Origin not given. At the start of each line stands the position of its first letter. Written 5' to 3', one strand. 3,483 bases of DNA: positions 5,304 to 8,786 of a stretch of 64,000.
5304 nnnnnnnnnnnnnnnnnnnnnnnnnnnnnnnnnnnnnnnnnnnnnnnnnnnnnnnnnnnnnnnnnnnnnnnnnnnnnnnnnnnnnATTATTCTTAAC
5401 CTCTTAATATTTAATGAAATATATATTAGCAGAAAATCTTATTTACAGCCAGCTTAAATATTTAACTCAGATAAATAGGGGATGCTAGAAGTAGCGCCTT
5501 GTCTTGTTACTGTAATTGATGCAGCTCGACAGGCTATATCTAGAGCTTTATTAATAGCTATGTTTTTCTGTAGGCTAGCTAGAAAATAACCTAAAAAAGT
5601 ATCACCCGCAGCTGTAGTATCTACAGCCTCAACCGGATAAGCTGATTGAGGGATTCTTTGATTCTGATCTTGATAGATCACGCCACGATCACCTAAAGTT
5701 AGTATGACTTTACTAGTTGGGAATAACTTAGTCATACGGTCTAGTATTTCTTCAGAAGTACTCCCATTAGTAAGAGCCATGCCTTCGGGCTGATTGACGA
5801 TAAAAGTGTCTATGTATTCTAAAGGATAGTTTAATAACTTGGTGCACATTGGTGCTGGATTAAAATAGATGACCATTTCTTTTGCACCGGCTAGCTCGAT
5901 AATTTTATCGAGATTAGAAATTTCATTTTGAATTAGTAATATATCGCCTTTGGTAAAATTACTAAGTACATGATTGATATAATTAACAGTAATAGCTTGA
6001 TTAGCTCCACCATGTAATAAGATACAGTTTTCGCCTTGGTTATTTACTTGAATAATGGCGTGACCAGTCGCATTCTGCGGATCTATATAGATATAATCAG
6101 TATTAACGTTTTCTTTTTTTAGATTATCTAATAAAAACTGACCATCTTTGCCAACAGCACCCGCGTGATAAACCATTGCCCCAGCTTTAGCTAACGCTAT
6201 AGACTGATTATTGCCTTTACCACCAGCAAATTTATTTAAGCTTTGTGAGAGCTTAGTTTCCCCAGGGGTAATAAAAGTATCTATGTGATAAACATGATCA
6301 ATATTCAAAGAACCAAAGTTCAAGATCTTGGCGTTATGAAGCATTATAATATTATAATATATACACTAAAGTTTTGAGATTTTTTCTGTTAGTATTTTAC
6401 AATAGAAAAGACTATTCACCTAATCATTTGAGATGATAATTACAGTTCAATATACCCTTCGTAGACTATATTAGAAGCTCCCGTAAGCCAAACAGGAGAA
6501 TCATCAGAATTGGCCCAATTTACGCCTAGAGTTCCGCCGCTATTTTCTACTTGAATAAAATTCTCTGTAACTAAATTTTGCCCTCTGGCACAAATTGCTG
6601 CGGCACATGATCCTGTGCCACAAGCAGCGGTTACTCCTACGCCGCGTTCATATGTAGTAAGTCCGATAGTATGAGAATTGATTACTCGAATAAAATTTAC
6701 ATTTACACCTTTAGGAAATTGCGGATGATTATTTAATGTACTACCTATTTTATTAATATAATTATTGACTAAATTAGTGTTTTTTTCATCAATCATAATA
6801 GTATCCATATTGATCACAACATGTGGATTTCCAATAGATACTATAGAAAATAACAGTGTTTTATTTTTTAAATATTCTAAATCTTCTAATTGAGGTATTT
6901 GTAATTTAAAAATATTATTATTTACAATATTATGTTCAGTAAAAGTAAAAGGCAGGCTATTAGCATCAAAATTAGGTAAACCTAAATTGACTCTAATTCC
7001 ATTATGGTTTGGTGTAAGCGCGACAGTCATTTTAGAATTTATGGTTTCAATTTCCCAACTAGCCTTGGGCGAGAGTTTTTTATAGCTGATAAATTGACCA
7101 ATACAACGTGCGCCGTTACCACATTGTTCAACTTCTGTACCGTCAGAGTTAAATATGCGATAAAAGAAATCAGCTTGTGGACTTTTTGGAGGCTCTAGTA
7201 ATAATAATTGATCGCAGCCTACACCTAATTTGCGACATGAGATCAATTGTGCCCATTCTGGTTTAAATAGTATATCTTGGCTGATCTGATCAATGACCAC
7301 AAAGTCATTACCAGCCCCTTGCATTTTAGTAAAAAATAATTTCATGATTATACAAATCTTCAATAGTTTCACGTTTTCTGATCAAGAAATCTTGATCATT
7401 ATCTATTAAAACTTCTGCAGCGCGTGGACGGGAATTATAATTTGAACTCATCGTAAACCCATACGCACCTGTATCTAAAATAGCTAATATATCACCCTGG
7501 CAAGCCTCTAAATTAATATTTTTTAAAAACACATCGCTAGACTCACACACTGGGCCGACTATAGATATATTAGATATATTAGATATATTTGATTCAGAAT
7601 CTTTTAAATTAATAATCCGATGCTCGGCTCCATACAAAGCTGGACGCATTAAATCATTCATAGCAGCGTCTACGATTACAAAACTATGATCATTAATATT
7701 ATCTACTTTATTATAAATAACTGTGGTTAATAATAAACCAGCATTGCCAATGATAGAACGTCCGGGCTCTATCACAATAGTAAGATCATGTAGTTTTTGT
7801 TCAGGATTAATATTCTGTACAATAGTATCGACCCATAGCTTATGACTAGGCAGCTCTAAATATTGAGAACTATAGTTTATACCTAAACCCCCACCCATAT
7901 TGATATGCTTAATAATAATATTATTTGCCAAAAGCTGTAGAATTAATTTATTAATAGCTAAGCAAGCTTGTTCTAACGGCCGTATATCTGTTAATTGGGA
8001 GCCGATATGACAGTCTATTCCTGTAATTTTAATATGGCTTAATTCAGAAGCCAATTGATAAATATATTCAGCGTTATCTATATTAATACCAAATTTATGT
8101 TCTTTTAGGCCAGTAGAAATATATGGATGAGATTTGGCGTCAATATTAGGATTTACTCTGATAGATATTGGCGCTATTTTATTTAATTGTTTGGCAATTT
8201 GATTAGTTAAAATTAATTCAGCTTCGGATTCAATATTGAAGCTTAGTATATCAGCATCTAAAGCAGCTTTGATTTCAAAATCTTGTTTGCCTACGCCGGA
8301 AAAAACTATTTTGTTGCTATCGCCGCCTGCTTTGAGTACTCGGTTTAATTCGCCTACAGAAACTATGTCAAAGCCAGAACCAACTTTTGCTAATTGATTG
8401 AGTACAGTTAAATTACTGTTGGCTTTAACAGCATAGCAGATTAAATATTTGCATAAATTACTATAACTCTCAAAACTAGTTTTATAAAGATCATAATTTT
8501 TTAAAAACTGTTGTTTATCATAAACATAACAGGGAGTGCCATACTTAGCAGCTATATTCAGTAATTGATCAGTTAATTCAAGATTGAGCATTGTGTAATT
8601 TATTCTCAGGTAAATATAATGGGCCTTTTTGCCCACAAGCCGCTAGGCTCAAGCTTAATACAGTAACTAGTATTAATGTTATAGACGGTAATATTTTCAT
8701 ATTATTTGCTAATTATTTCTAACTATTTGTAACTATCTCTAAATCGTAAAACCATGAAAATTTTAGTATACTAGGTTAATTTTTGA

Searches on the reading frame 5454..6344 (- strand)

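Call 37: search_protein_families(library=ncbifam, proteins=[window:5454-6344:-], max_evalue=0.01)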
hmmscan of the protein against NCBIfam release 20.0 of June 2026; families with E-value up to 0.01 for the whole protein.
window:5454-6344:- (296 aa): 23 families
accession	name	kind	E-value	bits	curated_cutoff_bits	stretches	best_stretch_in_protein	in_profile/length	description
TIGR02152.1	D_ribokin_bact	equivalog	3.2e-73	246.7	299.65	1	9-295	3-297/298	ribokinase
NF008353.0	PRK11142.1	equivalog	1.5e-58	198.7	341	1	5-294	3-299/307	ribokinase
NF006957.1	PRK09434.1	equivalog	3e-25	89.4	450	2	171-294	173-302/302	fructokinase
NF053626.1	RibKinHalex1628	equivalog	1e-23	84.3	330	1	6-287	3-281/293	ATP-dependent ribose-1-phosphate kinase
TIGR03168.1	1-PFK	subfamily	6e-23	81.2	216.4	2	195-285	196-288/305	hexose kinase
TIGR03828.1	pfkB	equivalog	1.1e-21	77.2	292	2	197-285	198-288/305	1-phosphofructokinase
TIGR04382.1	myo_inos_iolC_N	equivalog_domain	3.9e-21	75.6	300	2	174-294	185-305/309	5-dehydro-2-deoxygluconokinase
NF040938.1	KDG_KDGal_kin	equivalog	3.1e-19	69.2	400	2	176-294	182-299/305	bifunctional 2-dehydro-3-deoxygluconokinase/2-dehydro-3-deoxygalactonokinase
NF049991.1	TagKinase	equivalog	1.6e-16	60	420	1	52-294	52-311/321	tagatose kinase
NF041320.1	pfkB_Halo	equivalog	5.8e-16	58.8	400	2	211-285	209-283/302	1-phosphofructokinase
TIGR02198.1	rfaE_dom_I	equivalog_domain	9.1e-15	54.6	345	1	38-285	45-303/315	D-glycero-beta-D-manno-heptose-7-phosphate kinase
NF041134.1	R1P_kin_Thcocales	equivalog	4.1e-14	52.7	500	1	7-293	3-277/291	ADP-dependent ribose-1-phosphate kinase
NF007321.0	PRK09813.1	equivalog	3e-12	46.6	247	1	210-284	186-260/261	fructoselysine 6-kinase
NF041164.1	NucKinThplmales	equivalog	1e-10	41.3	450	1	10-281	7-274/295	nucleoside kinase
NF041332.1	KDG_KDGal_kin_Halo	equivalog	2.6e-10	40.3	440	1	175-284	187-297/320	bifunctional 2-dehydro-3-deoxygluconokinase/2-dehydro-3-deoxygalactonokinase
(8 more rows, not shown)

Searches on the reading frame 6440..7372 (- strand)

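Call 38: search_protein_families(library=ncbifam, proteins=[window:6440-7372:-], max_evalue=0.001)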
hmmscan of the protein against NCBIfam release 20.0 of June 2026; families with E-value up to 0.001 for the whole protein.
window:6440-7372:- (310 aa): 2 families
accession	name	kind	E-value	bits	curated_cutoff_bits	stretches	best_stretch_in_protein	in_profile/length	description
TIGR00652.1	DapF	equivalog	2.8e-73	246.7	114.65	1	14-308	3-268/270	diaminopimelate epimerase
NF038284.1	bifunc_DapF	exception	1.4e-22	80.3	350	2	178-282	141-238/254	bifunctional diaminopimelate epimerase/glutamate racemase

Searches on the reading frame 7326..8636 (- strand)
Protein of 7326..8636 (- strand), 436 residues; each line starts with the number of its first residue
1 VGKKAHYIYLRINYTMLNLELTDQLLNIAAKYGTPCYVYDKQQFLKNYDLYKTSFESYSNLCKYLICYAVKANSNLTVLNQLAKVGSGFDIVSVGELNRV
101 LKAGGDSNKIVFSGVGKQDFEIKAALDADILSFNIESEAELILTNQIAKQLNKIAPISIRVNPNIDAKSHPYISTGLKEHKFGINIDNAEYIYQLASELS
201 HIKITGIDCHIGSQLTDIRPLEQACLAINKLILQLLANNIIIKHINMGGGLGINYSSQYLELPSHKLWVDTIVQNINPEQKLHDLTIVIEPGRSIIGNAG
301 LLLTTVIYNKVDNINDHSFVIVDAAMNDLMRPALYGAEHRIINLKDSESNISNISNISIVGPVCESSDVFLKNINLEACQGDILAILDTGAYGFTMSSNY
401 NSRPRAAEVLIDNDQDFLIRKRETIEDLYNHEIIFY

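Call 38: search_protein_families(library=ncbifam, proteins=[window:7326-8636:-], max_evalue=0.001)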
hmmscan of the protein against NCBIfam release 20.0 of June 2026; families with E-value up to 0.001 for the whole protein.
window:7326-8636:- (436 aa): 8 families
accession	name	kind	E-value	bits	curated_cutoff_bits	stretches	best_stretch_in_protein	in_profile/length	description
TIGR01048.1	lysA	equivalog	4.4e-145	483.3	297.9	1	24-432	15-416/417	diaminopimelate decarboxylase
NF006515.0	PRK08961.1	equivalog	1.9e-63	214.7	802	1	24-412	494-860/861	bifunctional aspartate kinase/diaminopimelate decarboxylase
NF052544.1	OrLyDeCDokD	equivalog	4.4e-62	210.2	700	1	24-433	32-460/461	ornithine/lysine decarboxylase DokD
TIGR03099.1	dCO2ase_PEP1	hypoth_equivalog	1e-56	192.7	478.45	1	24-411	14-398/398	pyridoxal-dependent decarboxylase, exosortase A system-associated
NF041039.1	FslC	exception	2.1e-28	99.3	500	1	23-420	17-412/418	rhizoferrin biosystnesis N-citrylornithine decarboxylase FslC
NF003763.0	PRK05354.1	equivalog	2.8e-21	75.7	369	1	49-311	83-361/636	biosynthetic arginine decarboxylase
TIGR01273.1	speA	equivalog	3e-18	65.6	624.1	1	50-316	77-358/624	arginine decarboxylase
TIGR01047.1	nspC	equivalog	2.4e-08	32.9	409.05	1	34-413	3-361/380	carboxynorspermidine decarboxylase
